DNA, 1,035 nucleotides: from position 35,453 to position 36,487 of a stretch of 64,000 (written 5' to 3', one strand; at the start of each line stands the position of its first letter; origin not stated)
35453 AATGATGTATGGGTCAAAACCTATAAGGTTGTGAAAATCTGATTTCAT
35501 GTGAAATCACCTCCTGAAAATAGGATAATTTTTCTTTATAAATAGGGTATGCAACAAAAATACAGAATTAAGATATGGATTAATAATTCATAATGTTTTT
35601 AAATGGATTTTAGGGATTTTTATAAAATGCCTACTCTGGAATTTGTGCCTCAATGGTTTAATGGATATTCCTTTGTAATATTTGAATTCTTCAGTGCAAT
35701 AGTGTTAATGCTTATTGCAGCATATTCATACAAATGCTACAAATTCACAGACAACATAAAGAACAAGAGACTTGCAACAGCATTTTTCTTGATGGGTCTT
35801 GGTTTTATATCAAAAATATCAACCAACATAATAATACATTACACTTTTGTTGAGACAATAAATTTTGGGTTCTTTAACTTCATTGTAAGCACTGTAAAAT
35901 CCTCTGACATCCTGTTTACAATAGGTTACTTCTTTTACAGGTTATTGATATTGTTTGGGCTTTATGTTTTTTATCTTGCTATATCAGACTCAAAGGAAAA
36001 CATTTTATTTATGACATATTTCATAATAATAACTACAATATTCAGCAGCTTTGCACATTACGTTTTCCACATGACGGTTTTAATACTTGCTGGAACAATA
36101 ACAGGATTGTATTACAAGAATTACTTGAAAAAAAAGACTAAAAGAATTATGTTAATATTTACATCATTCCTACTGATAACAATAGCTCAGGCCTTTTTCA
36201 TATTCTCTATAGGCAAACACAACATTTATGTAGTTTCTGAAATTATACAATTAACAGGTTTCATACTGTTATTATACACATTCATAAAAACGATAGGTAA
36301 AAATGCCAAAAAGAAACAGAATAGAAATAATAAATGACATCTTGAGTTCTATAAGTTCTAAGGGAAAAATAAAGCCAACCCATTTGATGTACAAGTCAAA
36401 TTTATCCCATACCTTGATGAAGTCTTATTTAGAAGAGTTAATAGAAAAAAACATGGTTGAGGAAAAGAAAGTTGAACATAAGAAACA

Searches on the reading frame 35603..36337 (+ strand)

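Call 22: search_protein_families(library=pfam, proteins=[window:35603-36337:+], max_evalue=0.01)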
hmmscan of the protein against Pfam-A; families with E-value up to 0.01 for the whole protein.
window:35603-36337:+ (244 aa): 1 family
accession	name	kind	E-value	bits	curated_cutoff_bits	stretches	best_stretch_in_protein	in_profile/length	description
PF24365.1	DUF7521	-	0.0015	19.2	27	1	154-226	3-80/82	Family of unknown function (DUF7521)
